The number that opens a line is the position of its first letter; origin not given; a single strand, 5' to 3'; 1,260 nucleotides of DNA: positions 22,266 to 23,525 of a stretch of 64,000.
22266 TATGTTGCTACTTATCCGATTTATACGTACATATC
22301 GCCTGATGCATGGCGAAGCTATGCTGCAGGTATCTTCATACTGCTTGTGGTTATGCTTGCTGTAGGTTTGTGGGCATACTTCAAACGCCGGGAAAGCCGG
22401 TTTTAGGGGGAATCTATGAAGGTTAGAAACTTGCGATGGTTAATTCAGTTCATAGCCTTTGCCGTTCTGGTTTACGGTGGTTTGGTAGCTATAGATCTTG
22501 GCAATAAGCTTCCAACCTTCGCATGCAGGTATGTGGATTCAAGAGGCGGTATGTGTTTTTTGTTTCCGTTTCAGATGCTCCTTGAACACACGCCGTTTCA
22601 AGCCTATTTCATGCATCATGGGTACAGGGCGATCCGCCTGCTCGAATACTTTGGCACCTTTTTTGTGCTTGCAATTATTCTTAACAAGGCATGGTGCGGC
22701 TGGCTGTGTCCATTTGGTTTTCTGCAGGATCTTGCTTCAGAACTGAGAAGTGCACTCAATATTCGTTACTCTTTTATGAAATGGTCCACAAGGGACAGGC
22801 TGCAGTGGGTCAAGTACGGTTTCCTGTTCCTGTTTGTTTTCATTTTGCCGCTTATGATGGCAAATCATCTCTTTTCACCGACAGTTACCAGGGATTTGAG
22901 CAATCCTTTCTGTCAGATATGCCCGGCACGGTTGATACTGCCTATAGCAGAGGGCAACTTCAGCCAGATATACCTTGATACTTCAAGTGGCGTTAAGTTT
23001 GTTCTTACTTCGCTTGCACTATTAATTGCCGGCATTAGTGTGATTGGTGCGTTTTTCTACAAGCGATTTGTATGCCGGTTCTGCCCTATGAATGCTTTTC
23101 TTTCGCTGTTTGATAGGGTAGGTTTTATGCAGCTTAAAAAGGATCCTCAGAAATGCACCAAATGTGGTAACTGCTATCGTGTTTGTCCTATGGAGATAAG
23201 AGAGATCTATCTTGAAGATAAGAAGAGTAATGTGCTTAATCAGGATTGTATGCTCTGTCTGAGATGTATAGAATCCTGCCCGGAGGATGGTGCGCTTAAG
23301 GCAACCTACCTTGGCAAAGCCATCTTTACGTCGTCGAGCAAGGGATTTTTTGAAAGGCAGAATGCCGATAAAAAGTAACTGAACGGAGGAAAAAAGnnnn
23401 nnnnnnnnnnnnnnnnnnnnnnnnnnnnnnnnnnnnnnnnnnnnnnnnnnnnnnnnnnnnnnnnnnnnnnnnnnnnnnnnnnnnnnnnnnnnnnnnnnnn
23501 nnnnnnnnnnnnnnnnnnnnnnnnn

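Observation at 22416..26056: ATP-driven low-potential reductase module (single-subunit dehydratase/double-cubane-like protein plus activase) flanked by two membrane redox conduits inside a TonB uptake locus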

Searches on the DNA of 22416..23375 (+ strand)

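Call 56: search_rna_families(sources=[L090, L091, L086, L022, L024, L043, L044], threshold=gathering)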
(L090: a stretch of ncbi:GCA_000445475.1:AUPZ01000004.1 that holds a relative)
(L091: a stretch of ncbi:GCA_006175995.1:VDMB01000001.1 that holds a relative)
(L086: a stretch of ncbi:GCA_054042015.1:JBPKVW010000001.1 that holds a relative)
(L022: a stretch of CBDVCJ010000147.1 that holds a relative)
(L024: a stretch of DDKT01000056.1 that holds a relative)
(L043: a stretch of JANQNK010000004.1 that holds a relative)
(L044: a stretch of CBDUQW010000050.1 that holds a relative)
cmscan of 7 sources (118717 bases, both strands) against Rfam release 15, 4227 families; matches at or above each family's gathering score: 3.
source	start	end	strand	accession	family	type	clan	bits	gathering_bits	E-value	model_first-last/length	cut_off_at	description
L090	16916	16989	-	RF00005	tRNA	Gene; tRNA;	CL00001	66.1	29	6.9e-12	1-71/71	no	tRNA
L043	16075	16148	+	RF00005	tRNA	Gene; tRNA;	CL00001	64.4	29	2e-11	1-71/71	no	tRNA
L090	16614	16687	+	RF00005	tRNA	Gene; tRNA;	CL00001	63.4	29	3.9e-11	1-71/71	no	tRNA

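Call 77: search_rna_families(sources=[L102, L110, L134, L147, L095, L099, L101, L122], threshold=gathering)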
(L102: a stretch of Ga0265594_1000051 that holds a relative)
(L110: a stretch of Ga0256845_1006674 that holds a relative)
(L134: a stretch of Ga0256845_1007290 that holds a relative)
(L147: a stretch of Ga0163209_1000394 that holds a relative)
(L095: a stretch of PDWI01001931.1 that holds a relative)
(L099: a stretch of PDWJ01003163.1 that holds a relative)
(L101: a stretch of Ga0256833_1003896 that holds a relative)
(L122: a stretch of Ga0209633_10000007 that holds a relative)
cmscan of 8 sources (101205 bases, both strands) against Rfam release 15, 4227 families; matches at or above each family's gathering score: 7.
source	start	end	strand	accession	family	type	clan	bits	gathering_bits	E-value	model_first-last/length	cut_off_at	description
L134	1170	1355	+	RF00174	Cobalamin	Cis-reg; riboswitch;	CL00101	107.7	31.5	8.4e-26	1-189/189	no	Cobalamin riboswitch aptamer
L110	1723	1899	+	RF00174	Cobalamin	Cis-reg; riboswitch;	CL00101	103.5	31.5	1.3e-24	1-189/189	no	Cobalamin riboswitch aptamer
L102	3884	4088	+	RF00174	Cobalamin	Cis-reg; riboswitch;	CL00101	91.8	31.5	3e-21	1-189/189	no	Cobalamin riboswitch aptamer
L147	1600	1774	+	RF00174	Cobalamin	Cis-reg; riboswitch;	CL00101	87.7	31.5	4.4e-20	1-189/189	no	Cobalamin riboswitch aptamer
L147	10281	10526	-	RF00174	Cobalamin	Cis-reg; riboswitch;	CL00101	86.8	31.5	7.8e-20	1-189/189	no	Cobalamin riboswitch aptamer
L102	1581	1765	+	RF00174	Cobalamin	Cis-reg; riboswitch;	CL00101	66.8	31.5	4.1e-14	1-189/189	no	Cobalamin riboswitch aptamer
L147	1024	1225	+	RF00174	Cobalamin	Cis-reg; riboswitch;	CL00101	63.3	31.5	4.1e-13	1-189/189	no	Cobalamin riboswitch aptamer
